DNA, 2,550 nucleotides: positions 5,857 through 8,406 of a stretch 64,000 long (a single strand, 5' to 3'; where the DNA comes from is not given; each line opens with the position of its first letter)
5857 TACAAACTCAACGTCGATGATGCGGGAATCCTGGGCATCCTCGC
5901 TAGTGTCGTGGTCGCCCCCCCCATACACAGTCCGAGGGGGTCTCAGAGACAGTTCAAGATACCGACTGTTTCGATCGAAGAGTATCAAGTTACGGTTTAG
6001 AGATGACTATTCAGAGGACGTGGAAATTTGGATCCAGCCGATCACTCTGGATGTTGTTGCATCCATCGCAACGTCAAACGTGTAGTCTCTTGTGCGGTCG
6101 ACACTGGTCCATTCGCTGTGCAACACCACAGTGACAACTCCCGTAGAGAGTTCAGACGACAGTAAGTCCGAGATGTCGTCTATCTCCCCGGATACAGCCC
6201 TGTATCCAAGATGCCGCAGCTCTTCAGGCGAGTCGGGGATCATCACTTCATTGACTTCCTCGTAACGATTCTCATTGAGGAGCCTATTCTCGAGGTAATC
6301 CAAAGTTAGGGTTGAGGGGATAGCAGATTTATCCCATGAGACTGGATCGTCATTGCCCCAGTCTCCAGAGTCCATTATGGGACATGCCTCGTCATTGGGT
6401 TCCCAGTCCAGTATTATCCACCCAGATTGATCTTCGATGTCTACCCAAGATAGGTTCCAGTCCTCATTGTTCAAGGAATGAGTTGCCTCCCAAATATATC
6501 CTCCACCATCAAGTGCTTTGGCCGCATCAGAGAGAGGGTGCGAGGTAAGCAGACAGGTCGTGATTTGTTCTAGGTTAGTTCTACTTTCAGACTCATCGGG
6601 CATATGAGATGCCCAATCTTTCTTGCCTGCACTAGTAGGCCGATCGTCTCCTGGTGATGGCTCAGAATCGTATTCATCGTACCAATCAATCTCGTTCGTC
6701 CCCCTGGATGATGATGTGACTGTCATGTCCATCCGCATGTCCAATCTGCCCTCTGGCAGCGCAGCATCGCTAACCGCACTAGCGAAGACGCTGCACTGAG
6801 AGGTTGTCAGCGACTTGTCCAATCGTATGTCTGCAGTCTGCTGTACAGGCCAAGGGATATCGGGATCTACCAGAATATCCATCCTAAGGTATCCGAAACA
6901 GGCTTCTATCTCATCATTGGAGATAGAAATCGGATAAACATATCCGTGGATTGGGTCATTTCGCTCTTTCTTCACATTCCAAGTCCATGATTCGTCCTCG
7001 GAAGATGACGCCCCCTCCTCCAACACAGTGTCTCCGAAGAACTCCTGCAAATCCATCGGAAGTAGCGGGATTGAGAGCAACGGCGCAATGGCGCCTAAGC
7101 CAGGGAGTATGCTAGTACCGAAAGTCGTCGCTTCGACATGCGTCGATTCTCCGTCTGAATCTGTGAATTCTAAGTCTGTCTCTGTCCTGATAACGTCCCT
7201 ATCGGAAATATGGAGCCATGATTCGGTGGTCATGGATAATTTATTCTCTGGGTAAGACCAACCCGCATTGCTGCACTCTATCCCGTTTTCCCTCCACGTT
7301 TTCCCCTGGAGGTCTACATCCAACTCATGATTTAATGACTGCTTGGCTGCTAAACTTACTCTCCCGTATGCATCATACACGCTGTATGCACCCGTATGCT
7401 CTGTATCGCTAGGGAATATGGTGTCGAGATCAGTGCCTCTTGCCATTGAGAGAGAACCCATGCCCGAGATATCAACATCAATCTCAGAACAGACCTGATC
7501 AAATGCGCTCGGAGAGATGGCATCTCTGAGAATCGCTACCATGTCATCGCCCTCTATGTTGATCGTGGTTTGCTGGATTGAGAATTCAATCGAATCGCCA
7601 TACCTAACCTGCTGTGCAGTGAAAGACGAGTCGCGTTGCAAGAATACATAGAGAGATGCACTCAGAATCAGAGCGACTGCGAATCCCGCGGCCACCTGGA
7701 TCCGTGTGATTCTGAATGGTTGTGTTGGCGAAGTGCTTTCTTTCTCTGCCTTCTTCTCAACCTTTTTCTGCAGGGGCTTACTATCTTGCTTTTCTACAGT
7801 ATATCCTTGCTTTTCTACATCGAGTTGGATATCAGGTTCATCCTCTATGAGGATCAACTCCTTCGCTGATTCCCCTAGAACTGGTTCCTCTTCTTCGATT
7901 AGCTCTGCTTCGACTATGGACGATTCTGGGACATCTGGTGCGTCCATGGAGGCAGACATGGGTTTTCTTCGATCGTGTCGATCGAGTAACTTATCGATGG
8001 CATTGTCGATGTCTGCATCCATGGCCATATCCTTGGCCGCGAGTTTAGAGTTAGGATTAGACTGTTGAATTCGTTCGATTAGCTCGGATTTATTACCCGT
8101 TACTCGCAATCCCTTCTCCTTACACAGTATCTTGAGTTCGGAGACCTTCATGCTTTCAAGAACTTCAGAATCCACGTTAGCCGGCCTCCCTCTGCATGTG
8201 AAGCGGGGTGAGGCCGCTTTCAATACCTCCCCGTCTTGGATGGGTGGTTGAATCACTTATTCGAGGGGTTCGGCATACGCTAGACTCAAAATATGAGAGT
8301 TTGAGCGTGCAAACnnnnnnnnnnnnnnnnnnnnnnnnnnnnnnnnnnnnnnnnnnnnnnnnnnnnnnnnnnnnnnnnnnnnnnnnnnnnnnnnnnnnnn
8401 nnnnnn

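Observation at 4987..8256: SAP/HeH-domain single-pass membrane protein encoded directly upstream of an orphan ParA ATPase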

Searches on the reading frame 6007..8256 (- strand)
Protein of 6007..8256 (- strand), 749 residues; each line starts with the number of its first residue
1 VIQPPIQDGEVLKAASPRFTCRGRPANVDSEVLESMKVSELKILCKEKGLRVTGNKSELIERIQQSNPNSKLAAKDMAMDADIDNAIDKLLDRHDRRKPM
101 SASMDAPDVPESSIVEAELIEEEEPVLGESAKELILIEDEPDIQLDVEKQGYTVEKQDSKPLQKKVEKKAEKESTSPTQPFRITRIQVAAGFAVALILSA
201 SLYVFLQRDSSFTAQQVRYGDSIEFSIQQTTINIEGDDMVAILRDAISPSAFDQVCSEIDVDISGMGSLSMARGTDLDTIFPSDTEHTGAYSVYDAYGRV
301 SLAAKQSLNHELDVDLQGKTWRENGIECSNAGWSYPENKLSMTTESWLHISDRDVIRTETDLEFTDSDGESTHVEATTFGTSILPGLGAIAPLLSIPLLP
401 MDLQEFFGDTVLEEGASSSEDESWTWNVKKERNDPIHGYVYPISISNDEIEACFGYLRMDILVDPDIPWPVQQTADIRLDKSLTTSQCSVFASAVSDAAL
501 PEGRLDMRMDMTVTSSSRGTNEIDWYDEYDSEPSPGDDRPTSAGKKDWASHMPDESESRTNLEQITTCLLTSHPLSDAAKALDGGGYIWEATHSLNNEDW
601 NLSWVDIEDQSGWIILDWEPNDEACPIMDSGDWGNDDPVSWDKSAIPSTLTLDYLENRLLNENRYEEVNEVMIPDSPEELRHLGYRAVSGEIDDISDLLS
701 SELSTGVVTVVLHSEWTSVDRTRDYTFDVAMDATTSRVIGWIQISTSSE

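Call 3: search_protein_families(library=pfam, proteins=[window:6007-8256:-], max_evalue=0.1)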
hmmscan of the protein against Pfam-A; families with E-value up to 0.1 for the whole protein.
window:6007-8256:- (749 aa): 3 families
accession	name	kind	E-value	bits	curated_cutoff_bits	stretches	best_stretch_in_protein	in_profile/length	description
PF02037.33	SAP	-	9.1e-12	44.7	23.9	1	33-65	2-34/37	SAP domain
PF18953.6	SAP_new25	-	3.2e-05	23.9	26.3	1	39-65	11-37/51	SAP domain-containing new25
PF24418.1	DUF7550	-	0.043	14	27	0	163-197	15-47/59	Family of unknown function (DUF7550)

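Call 4: search_protein_families(library=ncbifam, proteins=[window:6007-8256:-], max_evalue=0.1)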
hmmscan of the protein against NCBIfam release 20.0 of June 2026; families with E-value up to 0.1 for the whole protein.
window:6007-8256:- (749 aa): 1 family
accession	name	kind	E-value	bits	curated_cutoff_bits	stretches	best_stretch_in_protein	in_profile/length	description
TIGR00578.1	ku70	superfamily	0.031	12.6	194.25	1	28-65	546-583/586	ATP-dependent DNA helicase II, 70 kDa subunit (ku70)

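Call 7: find_homologous_proteins(query=window:6007-8256:-)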
Query window:6007-8256:- (749 aa): 183 proteins with E <= 0.001 among 8000 candidates; the best 120 are listed.
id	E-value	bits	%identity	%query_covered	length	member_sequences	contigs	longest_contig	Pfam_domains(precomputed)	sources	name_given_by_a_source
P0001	0.0e+0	1614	100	96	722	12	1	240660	PF02037.34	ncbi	-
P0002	0.0e+0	1471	87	100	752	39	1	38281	PF02037.34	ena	-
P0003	0.0e+0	1469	91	96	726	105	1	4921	PF02037.34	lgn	-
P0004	0.0e+0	1460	91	96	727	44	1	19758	PF02037.34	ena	-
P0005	0.0e+0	1430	87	96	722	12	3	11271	PF02037.34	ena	-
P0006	0.0e+0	1347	83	96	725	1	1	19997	PF02037.34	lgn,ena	-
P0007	0.0e+0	1335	81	96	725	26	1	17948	PF02037.34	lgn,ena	-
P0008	7.2e-285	965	59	96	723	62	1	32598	PF02037.34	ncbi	-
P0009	3.5e-283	960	59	96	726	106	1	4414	PF02037.34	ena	-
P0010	7.0e-278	942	59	96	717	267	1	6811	PF02037.34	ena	-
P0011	1.6e-277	941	59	96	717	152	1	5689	PF02037.34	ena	-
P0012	1.5e-274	931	90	63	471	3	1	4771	PF02037.34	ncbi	ncbi:MAG TPA: hypothetical protein D7H73_04885, partial [Candidatus Poseidoniales archaeon]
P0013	7.7e-155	535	37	99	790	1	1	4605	PF02037.34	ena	-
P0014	1.5e-154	534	38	99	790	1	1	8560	PF02037.34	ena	-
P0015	7.7e-154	532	37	97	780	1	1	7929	PF02037.34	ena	-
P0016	9.3e-154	532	37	99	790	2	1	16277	PF02037.34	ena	-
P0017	1.7e-153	531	37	97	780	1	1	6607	PF02037.34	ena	-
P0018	2.4e-153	530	37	99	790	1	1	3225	PF02037.34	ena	-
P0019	2.4e-153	530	37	97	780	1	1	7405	PF02037.34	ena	-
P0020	3.5e-153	530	39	96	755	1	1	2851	PF02037.34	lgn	-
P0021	4.0e-153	530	37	97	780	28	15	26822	PF02037.34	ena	-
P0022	4.1e-153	530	37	97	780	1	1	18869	PF02037.34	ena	-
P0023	4.6e-153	529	39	96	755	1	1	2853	PF02037.34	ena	-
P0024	5.0e-153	529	38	96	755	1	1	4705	PF02037.34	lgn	-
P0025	5.8e-153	529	37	97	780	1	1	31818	PF02037.34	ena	-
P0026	5.9e-153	529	37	99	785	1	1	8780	PF02037.34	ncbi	-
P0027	6.0e-153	529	39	96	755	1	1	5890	PF02037.34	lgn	-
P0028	7.2e-153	529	39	96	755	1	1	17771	PF02037.34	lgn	-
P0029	8.3e-153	529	38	99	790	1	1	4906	PF02037.34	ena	-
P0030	8.3e-153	529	38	99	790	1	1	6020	PF02037.34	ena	-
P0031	8.5e-153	529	37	99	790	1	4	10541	PF02037.34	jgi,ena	jgi:hypothetical protein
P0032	8.8e-153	528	38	96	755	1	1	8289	PF02037.34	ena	-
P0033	9.9e-153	528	38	96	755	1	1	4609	PF02037.34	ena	-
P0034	1.0e-152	528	38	96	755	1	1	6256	PF02037.34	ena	-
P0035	1.1e-152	528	38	96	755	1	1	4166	PF02037.34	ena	-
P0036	1.1e-152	528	39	96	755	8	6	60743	PF02037.34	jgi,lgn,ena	-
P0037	1.1e-152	528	37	96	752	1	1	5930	PF02037.34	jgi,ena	-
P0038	1.1e-152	528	37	96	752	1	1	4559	PF02037.34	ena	-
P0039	1.2e-152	528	37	97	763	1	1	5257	PF02037.34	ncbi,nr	ncbi:MAG: SAP domain-containing protein [Candidatus Thermoplasmatota archaeon]|nr:SAP domain-contain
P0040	1.3e-152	528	38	96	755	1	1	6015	PF02037.34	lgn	-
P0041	1.4e-152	528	38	96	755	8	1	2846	PF02037.34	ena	-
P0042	1.4e-152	528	38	96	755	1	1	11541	PF02037.34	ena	-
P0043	1.4e-152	528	37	99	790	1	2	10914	PF02037.34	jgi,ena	-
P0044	1.4e-152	528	37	99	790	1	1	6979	PF02037.34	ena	-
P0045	1.4e-152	528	38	96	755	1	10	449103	PF02037.34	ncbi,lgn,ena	-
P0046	1.4e-152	528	38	96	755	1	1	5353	PF02037.34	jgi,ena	-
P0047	1.5e-152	528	37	96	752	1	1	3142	PF02037.34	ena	-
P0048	1.5e-152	528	37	99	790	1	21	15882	PF02037.34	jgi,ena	-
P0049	1.6e-152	528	38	97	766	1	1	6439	PF02037.34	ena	-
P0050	2.0e-152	527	38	96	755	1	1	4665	PF02037.34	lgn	-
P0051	2.0e-152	527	38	96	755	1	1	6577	PF02037.34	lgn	-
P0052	2.2e-152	527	39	96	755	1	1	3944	PF02037.34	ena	-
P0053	2.3e-152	527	37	97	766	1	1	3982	PF02037.34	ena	-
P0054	2.4e-152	527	39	96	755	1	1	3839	PF02037.34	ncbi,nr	ncbi:MAG: hypothetical protein EB157_03050 [Euryarchaeota archaeon]|nr:hypothetical protein [Euryarc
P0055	2.5e-152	527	38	96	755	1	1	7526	PF02037.34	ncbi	ncbi:MAG: SAP domain-containing protein [Euryarchaeota archaeon]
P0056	2.8e-152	527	37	96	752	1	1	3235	PF02037.34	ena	-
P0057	2.8e-152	527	38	97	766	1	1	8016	PF02037.34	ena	-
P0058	2.9e-152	527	37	99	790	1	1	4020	PF02037.34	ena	-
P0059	2.9e-152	527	38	96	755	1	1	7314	PF02037.34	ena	-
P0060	3.0e-152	527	38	96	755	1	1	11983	PF02037.34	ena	-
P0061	3.2e-152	527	38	96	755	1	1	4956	PF02037.34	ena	-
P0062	3.4e-152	527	37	99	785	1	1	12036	PF02037.34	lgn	-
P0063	3.4e-152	527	38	96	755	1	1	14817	PF02037.34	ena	-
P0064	3.5e-152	527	38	99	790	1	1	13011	PF02037.34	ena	-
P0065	3.5e-152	526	36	97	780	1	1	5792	PF02037.34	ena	-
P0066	3.6e-152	526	38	96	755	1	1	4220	PF02037.34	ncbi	ncbi:MAG: SAP domain-containing protein [Euryarchaeota archaeon]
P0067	3.6e-152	526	38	96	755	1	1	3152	PF02037.34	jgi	-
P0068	4.1e-152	526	38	96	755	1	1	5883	PF02037.34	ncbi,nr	ncbi:MAG: SAP domain-containing protein [Candidatus Thermoplasmatota archaeon]|nr:SAP domain-contain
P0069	4.1e-152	526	37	99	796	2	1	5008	PF02037.34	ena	-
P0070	4.4e-152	526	38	96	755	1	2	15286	PF02037.34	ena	-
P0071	4.6e-152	526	37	99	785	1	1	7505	PF02037.34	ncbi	-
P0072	4.7e-152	526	38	96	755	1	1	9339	PF02037.34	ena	-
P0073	4.7e-152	526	38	96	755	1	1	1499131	PF02037.34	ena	-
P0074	4.9e-152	526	38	96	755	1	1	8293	PF02037.34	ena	-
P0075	4.9e-152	526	38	96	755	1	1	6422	PF02037.34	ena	-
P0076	5.5e-152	526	37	99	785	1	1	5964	PF02037.34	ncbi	-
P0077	5.7e-152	526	38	96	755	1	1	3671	PF02037.34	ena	-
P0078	6.0e-152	526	38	96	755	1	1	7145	PF02037.34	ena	-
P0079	6.2e-152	526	38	96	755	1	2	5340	PF02037.34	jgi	jgi:hypothetical protein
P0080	6.3e-152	526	38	96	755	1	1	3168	PF02037.34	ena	-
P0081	6.8e-152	526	37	97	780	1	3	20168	PF02037.34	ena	-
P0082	7.0e-152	525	38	96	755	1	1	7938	PF02037.34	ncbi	-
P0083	7.5e-152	525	38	96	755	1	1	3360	PF02037.34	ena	-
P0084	7.7e-152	525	38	96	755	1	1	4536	PF02037.34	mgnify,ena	mgnify:FL=1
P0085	7.7e-152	525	38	96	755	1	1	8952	PF02037.34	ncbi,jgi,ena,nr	ncbi:MAG: SAP domain-containing protein [Candidatus Thermoplasmatota archaeon]|jgi:hypothetical prot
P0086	7.9e-152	525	38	96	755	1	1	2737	PF02037.34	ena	-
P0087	8.0e-152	525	38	97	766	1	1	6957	PF02037.34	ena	-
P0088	8.3e-152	525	38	96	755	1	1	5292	PF02037.34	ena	-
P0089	8.5e-152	525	38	96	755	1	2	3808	PF02037.34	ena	-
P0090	8.6e-152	525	38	96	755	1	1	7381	PF02037.34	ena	-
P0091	9.2e-152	525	38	96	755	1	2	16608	PF02037.34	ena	-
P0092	9.3e-152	525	38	96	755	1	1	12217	PF02037.34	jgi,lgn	-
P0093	9.4e-152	525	38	96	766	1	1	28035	PF02037.34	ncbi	ncbi:MAG: SAP domain-containing protein [Candidatus Thalassarchaeaceae archaeon]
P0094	1.0e-151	525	37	99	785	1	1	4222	PF02037.34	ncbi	-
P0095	1.0e-151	525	38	96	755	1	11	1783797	PF02037.34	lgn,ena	-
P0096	1.0e-151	525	38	97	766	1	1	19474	PF02037.34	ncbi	-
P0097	1.1e-151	525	38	96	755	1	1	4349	PF02037.34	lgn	-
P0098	1.2e-151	525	38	96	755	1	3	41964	PF02037.34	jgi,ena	-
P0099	1.3e-151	525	38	96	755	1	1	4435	PF02037.34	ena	-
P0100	1.3e-151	525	38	96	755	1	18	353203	PF02037.34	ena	-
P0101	1.3e-151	525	38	96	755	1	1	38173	PF02037.34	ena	-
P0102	1.3e-151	525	38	96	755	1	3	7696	PF02037.34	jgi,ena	jgi:hypothetical protein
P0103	1.3e-151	525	37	99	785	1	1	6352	PF02037.34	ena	-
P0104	1.3e-151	525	38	96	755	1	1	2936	PF02037.34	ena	-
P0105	1.5e-151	524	38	96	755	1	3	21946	PF02037.34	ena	-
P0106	1.5e-151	524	38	96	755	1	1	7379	PF02037.34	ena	-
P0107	1.5e-151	524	38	96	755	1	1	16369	PF02037.34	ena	-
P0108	1.6e-151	524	37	99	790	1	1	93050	PF02037.34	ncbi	-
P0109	1.6e-151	524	38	96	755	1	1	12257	PF02037.34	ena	-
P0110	1.6e-151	524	38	96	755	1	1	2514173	PF02037.34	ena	-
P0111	1.7e-151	524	38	96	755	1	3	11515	PF02037.34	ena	-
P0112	1.7e-151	524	38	96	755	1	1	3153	PF02037.34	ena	-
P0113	1.8e-151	524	38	97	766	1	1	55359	PF02037.34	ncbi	-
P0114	1.8e-151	524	38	96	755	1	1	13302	PF02037.34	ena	-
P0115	1.8e-151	524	38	96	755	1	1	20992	PF02037.34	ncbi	ncbi:MAG: SAP domain-containing protein [Euryarchaeota archaeon]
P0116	2.0e-151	524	38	99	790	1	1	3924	PF02037.34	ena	-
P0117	2.2e-151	524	38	96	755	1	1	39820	PF02037.34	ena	-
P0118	2.3e-151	524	37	99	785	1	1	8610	PF02037.34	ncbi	-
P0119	2.3e-151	524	38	96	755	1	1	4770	PF02037.34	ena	-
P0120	2.5e-151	524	38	96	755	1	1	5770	PF02037.34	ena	-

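Call 8: find_encoding_contigs(protein=P0045, flank=6000, max_places=3)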
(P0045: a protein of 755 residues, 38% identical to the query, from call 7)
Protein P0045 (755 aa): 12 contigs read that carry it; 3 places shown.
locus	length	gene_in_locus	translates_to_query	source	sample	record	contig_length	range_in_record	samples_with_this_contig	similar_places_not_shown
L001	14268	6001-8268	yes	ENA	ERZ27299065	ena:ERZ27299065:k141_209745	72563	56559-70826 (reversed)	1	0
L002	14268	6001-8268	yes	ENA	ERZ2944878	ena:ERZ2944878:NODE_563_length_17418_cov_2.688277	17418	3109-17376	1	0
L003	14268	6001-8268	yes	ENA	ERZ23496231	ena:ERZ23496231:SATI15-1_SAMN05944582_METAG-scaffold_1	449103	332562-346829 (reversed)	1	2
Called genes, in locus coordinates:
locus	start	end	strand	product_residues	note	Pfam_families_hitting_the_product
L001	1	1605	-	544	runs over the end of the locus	PF01189:Methyltr_RsmB-F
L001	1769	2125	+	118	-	-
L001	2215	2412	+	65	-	-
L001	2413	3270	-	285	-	-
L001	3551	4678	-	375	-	PF00589:Phage_integrase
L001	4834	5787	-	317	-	PF18030:Rimk_N, PF14397:ATPgrasp_ST (faint), PF02655:ATP-grasp_3, PF02786:CPSase_L_D2 (weak), PF08443:RimK, PF02955:GSH-S_ATP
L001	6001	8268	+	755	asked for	PF02037:SAP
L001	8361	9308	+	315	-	PF01656:CbiA, PF02374:ArsA_ATPase (faint), PF09140:MipZ, PF10609:ParA, PF13614:AAA_31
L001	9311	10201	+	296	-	PF00892:EamA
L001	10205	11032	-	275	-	-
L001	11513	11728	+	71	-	-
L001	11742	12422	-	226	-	PF00881:Nitroreductase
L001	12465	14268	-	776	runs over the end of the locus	PF07992:Pyr_redox_2 (faint), PF01593:Amino_oxidase (faint), PF13450:NAD_binding_8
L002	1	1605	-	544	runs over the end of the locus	PF01189:Methyltr_RsmB-F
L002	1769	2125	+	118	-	-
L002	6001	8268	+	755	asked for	PF02037:SAP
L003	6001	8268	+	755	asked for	PF02037:SAP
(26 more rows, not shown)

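Call 9: find_encoding_contigs(protein=P0008, flank=6000, max_places=2)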
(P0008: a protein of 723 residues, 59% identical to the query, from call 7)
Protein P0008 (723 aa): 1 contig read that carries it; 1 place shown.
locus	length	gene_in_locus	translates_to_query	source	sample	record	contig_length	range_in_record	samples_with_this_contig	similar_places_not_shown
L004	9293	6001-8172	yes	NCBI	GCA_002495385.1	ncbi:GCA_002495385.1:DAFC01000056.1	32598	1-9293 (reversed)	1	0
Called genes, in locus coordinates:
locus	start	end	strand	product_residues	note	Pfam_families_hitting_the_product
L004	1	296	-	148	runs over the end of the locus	PF01047:MarR (weak), PF12840:HTH_20 (weak), PF13404:HTH_AsnC-type, PF13412:HTH_24, PF01037:AsnC_trans_reg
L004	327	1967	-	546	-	PF01189:Methyltr_RsmB-F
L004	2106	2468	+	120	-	-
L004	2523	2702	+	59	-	-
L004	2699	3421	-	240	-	-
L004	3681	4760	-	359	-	PF00589:Phage_integrase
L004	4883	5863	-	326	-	PF18030:Rimk_N, PF14397:ATPgrasp_ST (faint), PF02655:ATP-grasp_3, PF08443:RimK, PF02955:GSH-S_ATP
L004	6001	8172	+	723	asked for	PF02037:SAP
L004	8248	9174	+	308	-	PF01656:CbiA, PF09140:MipZ, PF10609:ParA, PF13614:AAA_31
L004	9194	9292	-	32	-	?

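Call 10: find_encoding_contigs(protein=P0108, flank=6000, max_places=2)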
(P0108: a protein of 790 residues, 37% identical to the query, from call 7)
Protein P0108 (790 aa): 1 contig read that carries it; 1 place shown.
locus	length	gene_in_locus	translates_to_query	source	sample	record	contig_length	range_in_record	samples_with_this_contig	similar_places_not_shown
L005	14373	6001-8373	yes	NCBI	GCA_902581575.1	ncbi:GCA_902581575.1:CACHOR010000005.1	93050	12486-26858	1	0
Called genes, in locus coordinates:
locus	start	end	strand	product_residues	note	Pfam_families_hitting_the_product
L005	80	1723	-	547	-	PF01189:Methyltr_RsmB-F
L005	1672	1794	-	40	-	-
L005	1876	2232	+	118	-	-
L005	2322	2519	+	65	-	-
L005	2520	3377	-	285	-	-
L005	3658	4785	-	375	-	PF00589:Phage_integrase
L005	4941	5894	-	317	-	PF18030:Rimk_N, PF14397:ATPgrasp_ST (faint), PF02655:ATP-grasp_3, PF08443:RimK, PF02955:GSH-S_ATP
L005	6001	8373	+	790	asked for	PF02037:SAP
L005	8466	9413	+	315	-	PF01656:CbiA, PF02374:ArsA_ATPase (faint), PF09140:MipZ, PF10609:ParA, PF13614:AAA_31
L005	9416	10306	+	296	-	PF00892:EamA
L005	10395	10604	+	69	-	-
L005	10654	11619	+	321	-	-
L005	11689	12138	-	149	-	PF00583:Acetyltransf_1 (weak)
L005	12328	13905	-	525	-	-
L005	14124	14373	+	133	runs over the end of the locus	-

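Call 15: find_related_loci(query=A1, collection=genome_contigs, flank=6000)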
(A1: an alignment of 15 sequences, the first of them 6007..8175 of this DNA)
Query A1 (722 aa) in genome_contigs; peptide patterns used: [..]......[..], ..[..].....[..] (x = any residue, [..] = any of these).
187 stretches matched a pattern; 37 encode a relative of the query (tblastn E <= 1e-3); 36 distinct loci.
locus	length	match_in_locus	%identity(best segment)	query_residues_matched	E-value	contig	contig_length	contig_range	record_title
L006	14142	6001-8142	87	1-714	0e+0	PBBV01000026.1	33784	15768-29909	MAG: Methanobacteriota archaeon isolate SP42 MHASMcontig_826628, whole genome shotgun sequence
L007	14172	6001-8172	88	1-722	0e+0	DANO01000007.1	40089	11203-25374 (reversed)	MAG TPA_asm: Euryarchaeota archaeon UBA171 UBA171_contig_19508, whole genome shotgun sequence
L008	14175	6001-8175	87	1-722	0e+0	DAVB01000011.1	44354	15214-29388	MAG TPA_asm: Euryarchaeota archaeon UBA52 UBA52_contig_31645, whole genome shotgun sequence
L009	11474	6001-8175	86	1-722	0e+0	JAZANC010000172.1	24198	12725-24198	MAG: Thermoplasmatota archaeon isolate XB_MAG953 DB_MAG953_0172, whole genome shotgun sequence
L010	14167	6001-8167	86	1-722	0e+0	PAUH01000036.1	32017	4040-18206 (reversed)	MAG: Methanobacteriota archaeon isolate SAT1510 101528, whole genome shotgun sequence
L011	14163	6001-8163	60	1-721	0e+0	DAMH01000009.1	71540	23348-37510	MAG TPA_asm: Euryarchaeota archaeon UBA552 UBA552_contig_424, whole genome shotgun sequence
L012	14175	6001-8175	60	1-721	0e+0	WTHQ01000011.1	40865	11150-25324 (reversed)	MAG: Methanobacteriota archaeon isolate PL34864bin_10 NODE_234_length_40865_cov_25.224920, whole genome shotgun sequence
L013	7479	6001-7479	90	1-493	0e+0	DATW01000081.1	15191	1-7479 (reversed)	MAG TPA_asm: Euryarchaeota archaeon UBA250 UBA250_contig_6384, whole genome shotgun sequence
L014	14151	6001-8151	59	1-722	0e+0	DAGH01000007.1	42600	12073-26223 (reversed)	MAG TPA_asm: Euryarchaeota archaeon UBA182 UBA182_contig_13839, whole genome shotgun sequence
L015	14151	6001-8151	59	1-722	0e+0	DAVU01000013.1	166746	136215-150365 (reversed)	MAG TPA_asm: Euryarchaeota archaeon UBA487 UBA487_contig_11623, whole genome shotgun sequence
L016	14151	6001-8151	59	1-722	0e+0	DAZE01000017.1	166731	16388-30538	MAG TPA_asm: Euryarchaeota archaeon UBA558 UBA558_contig_6512, whole genome shotgun sequence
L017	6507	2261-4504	39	1-716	2e-160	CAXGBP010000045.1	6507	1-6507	MAG TPA_asm: uncultured Candidatus Poseidoniales archaeon isolate ERR598971_concoct_120 genome assembly, contig: ERZ8330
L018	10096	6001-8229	38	1-716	2e-155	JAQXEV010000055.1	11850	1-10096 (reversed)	MAG: Candidatus Thalassarchaeaceae archaeon isolate cluster2-bin.113 k141_1647480, whole genome shotgun sequence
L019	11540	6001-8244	38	1-717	8e-153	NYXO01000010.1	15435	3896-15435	MAG: Methanobacteriota archaeon isolate ARS96 250, whole genome shotgun sequence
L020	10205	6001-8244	38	1-717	8e-152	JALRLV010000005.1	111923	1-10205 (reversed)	MAG: Candidatus Thalassarchaeaceae archaeon isolate WKH.41 NODE_5_length_111923_cov_14.885012, whole genome shotgun sequ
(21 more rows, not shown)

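Call 25: predict_structure(alignment_id=A1)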
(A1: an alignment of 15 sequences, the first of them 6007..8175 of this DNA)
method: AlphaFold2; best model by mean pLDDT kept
length: 722 residues; sequences in the alignment: 15
mean_pLDDT: 50.8   pTM: 0.44
mean pLDDT of the five models: 50.8, 48.0, 46.0, 43.8, 42.7
residues with pLDDT >= 90: 0; 70-90: 166; 50-70: 176; < 50: 380
segments of 3 or more residues with pLDDT < 50: 42-54, 66-189, 211-228, 253-258, 269-271, 297-303, 353-378, 462-474, 499-534, 563-572, 593-595, 608-691, 695-722
pLDDT, mean of each block of 10 residues (from residue 1): 79 78 76 78 36 47 47 32 29 28 25 27 25 28 27 23 36 35 34 74 67 35 41 73 74 52 63 69 74 53 58 74 63 68 62 40 35 46 65 73 79 81 69 75 72 59 45 57 78 59 31 28 29 51 70 61 43 55 60 54 57 30 36 39 33 31 30 30 45 48 38 38 35
secondary structure, 60 per line:
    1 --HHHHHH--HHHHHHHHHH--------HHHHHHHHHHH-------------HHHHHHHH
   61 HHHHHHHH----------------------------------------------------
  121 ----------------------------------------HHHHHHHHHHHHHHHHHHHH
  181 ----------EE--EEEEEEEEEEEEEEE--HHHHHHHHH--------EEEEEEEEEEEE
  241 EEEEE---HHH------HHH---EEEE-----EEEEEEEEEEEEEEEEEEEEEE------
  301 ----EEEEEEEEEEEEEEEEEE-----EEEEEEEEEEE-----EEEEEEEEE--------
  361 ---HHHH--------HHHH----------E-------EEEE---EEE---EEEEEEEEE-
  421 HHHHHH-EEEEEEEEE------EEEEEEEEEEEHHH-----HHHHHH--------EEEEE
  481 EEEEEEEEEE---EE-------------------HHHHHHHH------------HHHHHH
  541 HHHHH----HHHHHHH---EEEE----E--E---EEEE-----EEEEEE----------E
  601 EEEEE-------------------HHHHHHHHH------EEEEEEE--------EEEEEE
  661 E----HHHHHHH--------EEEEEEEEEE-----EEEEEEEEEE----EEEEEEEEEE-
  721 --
elements in order (helices of 4 or more, strands of 3 or more residues): H3-8 H11-20 H29-39 H53-68 H161-180 E195-209 H212-220 E229-245 E264-267 E273-294 E305-322 E328-338 E344-352 H364-367 H376-379 E398-401 E405-407 E411-419 H421-426 E428-436 E443-453 H462-467 E476-490 H515-522 H535-545 H550-556 E560-563 E575-578 E584-589 E600-605 H625-633 E640-646 E655-661 H666-672 E681-690 E696-705 E710-719
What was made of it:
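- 7639..7695 (-): Single transmembrane helix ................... (residues 161-179). It is a helix in the AF2 model (call 25).
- Tried and rejected: Full-length AF2 with a 15-sequence alignment gave pLDDT 51 (call 25) and was not used for fold search.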
